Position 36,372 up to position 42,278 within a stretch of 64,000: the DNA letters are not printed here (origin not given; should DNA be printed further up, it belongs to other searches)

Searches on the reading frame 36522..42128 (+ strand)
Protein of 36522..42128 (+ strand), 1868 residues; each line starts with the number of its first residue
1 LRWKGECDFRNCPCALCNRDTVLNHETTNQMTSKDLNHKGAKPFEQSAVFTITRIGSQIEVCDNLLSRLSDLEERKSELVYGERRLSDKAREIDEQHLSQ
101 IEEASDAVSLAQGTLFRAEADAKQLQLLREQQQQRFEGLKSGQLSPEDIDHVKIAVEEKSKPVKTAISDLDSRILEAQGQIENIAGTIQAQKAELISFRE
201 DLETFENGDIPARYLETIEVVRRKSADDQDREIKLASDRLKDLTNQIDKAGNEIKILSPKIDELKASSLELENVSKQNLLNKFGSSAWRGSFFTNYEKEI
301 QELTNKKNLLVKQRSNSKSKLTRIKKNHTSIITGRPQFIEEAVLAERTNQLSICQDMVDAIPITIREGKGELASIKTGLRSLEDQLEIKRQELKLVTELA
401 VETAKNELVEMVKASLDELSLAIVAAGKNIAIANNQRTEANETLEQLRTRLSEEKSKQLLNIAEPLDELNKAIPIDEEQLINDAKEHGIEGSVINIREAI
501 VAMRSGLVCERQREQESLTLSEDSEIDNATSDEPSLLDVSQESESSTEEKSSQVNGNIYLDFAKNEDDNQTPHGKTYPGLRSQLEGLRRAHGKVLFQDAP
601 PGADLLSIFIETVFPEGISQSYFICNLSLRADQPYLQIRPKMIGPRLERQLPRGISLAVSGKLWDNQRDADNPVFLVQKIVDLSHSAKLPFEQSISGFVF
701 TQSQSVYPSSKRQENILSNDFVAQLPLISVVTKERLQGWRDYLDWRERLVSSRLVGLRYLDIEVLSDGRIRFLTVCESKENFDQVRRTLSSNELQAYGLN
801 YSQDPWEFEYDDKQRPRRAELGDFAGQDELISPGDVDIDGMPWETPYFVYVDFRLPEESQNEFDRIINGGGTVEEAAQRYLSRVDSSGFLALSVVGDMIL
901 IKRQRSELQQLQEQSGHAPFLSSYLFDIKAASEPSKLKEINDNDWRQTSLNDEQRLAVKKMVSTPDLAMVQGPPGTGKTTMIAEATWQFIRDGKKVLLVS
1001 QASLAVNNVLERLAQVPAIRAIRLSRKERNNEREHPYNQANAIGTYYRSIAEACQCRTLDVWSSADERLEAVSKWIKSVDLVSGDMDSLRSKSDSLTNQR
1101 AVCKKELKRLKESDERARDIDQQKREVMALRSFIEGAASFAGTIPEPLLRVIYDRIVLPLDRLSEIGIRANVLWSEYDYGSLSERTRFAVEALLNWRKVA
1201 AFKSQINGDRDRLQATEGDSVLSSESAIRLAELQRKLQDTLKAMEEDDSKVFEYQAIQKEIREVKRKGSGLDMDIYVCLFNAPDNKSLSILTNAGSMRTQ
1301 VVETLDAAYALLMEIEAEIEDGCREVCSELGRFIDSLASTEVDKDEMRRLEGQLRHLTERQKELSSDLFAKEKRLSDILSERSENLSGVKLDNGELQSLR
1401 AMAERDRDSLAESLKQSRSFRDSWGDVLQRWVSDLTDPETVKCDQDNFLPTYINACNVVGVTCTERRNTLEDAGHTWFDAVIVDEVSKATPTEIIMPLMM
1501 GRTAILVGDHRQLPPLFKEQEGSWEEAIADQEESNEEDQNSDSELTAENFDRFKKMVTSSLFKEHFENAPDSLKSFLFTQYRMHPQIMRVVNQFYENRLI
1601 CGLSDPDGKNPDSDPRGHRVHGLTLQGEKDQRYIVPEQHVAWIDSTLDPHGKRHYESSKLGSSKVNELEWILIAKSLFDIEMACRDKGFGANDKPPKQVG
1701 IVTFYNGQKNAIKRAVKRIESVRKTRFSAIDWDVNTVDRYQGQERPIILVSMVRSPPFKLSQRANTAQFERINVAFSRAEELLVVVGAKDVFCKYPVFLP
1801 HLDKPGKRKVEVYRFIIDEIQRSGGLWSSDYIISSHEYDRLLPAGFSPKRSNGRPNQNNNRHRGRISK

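Call 8: search_protein_families(library=pfam, proteins=[window:36522-42128:+], max_evalue=0.001)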
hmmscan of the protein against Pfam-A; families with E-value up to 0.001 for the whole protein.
window:36522-42128:+ (1868 aa): 7 families
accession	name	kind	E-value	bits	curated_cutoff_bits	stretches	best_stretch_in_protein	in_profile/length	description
PF13087.12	AAA_12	-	1.1e-34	120.2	27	1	1559-1789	3-194/195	AAA domain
PF13086.12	AAA_11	-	1.9e-30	106.9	27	2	950-1118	2-182/257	AAA domain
PF13604.12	AAA_30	-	7.5e-12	45.8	27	1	950-1012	2-65/191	AAA domain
PF13245.12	AAA_19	-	1.6e-09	38.5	25.1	1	954-1018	1-65/134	AAA domain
PF04851.21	ResIII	-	0.00026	21.4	22.5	0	949-1016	3-76/164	Type III restriction enzyme, res subunit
PF25199.1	nSTAND_NTPase5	-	0.00035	20.9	34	0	943-1013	17-90/145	Novel STAND NTPase 5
PF00270.35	DEAD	-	0.00095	19.4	26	0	953-1034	3-90/167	DEAD/DEAH box helicase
